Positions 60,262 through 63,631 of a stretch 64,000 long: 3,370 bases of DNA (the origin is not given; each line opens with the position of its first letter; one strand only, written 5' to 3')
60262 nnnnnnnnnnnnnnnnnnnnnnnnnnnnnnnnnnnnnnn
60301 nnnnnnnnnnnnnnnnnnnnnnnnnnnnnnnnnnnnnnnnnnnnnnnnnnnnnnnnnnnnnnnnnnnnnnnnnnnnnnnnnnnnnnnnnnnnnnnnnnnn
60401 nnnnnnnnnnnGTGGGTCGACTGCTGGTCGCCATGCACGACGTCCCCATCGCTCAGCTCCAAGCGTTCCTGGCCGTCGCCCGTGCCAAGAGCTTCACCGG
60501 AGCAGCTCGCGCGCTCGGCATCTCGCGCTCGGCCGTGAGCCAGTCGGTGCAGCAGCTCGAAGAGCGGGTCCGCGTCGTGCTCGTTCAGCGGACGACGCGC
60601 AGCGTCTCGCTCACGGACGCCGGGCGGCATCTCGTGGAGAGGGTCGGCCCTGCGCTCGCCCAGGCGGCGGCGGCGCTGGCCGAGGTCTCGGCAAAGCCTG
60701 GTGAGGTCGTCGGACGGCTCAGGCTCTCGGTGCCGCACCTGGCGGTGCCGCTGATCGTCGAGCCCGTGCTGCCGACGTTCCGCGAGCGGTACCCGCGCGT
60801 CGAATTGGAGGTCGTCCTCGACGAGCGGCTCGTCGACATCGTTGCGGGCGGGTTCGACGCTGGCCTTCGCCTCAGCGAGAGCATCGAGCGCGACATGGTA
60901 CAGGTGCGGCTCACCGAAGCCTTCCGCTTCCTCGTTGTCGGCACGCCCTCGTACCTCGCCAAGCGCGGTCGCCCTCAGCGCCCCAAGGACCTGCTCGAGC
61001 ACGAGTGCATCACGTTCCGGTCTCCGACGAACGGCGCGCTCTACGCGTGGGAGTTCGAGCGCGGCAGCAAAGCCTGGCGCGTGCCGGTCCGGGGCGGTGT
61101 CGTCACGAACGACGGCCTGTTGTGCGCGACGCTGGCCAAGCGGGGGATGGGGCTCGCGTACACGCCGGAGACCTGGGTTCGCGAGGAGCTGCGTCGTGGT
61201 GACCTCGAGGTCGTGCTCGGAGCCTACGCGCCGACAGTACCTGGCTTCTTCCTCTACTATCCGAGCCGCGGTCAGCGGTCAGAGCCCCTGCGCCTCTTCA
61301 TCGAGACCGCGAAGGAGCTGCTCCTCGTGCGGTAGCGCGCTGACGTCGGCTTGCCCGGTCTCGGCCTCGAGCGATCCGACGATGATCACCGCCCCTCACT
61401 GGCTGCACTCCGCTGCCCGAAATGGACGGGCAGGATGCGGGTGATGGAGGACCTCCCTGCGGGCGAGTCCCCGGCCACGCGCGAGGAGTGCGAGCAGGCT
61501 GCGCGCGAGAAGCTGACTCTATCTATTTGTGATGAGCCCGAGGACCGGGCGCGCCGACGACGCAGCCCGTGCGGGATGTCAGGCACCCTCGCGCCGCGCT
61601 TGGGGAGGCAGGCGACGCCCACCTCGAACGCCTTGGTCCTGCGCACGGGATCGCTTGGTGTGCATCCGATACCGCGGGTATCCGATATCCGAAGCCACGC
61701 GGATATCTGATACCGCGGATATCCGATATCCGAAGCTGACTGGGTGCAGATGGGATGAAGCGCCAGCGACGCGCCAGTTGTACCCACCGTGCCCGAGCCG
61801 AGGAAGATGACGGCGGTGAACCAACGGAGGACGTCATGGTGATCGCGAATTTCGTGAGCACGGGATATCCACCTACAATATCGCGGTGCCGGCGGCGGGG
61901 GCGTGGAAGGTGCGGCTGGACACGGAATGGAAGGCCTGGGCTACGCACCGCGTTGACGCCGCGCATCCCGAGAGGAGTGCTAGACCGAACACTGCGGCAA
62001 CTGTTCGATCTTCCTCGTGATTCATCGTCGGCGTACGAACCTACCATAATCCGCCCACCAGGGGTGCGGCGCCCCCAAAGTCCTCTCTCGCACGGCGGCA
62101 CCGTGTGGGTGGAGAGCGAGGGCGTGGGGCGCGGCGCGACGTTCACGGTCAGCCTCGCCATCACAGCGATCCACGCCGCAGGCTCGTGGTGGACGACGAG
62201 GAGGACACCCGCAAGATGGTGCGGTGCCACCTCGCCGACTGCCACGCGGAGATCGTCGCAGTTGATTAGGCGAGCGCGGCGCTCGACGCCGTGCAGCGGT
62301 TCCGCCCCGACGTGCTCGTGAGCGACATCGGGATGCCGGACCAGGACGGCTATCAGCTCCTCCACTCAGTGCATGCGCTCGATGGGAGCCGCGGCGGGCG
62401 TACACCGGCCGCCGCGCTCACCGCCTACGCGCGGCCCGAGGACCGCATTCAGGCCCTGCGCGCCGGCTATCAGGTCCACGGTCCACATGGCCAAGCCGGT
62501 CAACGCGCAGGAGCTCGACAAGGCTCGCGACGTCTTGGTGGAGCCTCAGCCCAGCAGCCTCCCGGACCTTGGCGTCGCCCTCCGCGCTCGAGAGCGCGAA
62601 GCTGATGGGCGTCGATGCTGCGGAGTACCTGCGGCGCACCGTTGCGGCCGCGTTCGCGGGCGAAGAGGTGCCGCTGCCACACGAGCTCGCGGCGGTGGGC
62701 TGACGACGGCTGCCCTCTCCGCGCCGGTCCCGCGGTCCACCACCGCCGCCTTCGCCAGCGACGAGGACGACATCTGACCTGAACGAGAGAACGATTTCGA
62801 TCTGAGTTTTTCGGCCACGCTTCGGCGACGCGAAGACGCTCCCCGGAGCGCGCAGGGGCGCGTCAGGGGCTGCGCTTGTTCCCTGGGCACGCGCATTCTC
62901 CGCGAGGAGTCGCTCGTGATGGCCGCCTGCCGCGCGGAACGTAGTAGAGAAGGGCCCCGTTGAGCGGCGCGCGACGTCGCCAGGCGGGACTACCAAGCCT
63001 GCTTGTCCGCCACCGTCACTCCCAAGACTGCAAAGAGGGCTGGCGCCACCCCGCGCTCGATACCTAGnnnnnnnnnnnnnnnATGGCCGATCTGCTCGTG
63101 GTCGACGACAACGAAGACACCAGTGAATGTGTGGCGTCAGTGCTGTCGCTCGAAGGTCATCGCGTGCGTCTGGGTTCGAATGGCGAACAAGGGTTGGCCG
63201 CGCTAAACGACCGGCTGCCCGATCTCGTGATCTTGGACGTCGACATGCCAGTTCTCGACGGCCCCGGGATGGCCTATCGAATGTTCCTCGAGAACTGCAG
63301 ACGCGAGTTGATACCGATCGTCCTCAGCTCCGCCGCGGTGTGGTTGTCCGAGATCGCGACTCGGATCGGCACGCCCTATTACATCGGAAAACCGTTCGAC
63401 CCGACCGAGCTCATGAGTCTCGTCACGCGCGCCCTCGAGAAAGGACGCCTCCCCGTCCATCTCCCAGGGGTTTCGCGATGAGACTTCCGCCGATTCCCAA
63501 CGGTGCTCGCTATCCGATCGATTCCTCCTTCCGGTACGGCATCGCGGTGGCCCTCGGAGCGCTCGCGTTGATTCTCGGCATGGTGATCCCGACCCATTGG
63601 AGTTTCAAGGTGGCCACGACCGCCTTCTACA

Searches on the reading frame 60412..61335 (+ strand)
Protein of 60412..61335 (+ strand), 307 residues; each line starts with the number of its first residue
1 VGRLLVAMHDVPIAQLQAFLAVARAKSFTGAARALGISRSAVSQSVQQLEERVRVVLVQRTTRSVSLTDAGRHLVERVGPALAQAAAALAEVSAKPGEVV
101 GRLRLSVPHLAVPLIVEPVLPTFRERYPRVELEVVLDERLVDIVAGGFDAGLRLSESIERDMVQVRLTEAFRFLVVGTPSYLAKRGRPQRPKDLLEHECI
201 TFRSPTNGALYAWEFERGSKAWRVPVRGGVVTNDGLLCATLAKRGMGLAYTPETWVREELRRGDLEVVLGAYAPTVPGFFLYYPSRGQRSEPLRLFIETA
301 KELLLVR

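Call 13: search_protein_families(library=pfam, proteins=[window:60412-61335:+], max_evalue=0.01)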
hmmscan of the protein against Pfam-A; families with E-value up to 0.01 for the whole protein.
window:60412-61335:+ (307 aa): 4 families
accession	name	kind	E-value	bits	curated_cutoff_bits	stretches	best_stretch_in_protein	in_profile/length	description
PF03466.25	LysR_substrate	-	2.8e-37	128.6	28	1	97-303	2-207/209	LysR substrate binding domain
PF00126.33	HTH_1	-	1.6e-21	76.4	26.6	1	14-72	2-60/60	Bacterial regulatory helix-turn-helix protein, lysR family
PF12802.13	MarR_2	-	6.8e-05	23.4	27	1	9-52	1-47/61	MarR family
PF25213.1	HVO_A0261_N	-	0.0023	18.2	35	1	32-82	31-78/86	HVO_A0261 N-terminal domain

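Call 17: find_encoding_contigs(protein=window:60412-61335:+, flank=10000, max_places=6)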
Protein window:60412-61335:+ (307 aa): no gene with exactly this product is on record in the collection.

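Call 20: find_encoding_contigs(protein=window:60433-61335:+, flank=10000, max_places=6)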
Protein window:60433-61335:+ (300 aa): no gene with exactly this product is on record in the collection.

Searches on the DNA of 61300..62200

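Call 66: search_rna_families(source=window, start=61300, end=62200, threshold=evalue, max_evalue=1)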
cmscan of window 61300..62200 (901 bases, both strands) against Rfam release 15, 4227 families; matches with E-value up to 1: 0.
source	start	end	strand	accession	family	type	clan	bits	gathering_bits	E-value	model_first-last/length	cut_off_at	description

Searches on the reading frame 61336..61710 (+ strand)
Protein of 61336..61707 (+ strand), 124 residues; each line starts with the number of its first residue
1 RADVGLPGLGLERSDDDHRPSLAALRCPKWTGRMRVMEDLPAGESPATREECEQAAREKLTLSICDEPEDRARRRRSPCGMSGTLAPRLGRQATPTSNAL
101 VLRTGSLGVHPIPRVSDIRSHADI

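Call 13: search_protein_families(library=pfam, proteins=[window:61351-61710:+], max_evalue=0.01)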
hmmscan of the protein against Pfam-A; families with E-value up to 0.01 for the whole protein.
window:61351-61710:+ (119 aa): 0 families

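Call 84: search_protein_families(library=pfam, proteins=[window:61336-61707:+], max_evalue=0.1)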
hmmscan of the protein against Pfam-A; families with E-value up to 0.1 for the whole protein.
window:61336-61707:+ (124 aa): 0 families

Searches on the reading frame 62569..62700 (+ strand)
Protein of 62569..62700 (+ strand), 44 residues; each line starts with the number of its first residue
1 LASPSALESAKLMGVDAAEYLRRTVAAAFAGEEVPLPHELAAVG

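Call 84: search_protein_families(library=pfam, proteins=[window:62569-62700:+], max_evalue=0.1)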
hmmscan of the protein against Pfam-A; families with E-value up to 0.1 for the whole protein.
seq(44 aa): 1 family
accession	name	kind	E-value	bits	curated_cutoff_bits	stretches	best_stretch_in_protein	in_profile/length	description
PF13817.11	DDE_Tnp_IS66_C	-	0.054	14.1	30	1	7-23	3-19/39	IS66 C-terminal element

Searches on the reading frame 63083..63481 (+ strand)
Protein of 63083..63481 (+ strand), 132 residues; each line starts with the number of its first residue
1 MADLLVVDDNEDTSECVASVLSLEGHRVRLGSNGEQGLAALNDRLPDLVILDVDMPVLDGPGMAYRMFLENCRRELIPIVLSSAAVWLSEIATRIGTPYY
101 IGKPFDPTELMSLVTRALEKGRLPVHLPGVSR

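Call 13: search_protein_families(library=pfam, proteins=[window:63083-63481:+], max_evalue=0.01)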
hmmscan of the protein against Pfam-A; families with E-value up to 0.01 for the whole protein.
window:63083-63481:+ (132 aa): 1 family
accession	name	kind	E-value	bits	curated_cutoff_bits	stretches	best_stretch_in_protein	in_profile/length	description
PF00072.30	Response_reg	-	3.8e-15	56.4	30.2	1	5-114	2-110/111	Response regulator receiver domain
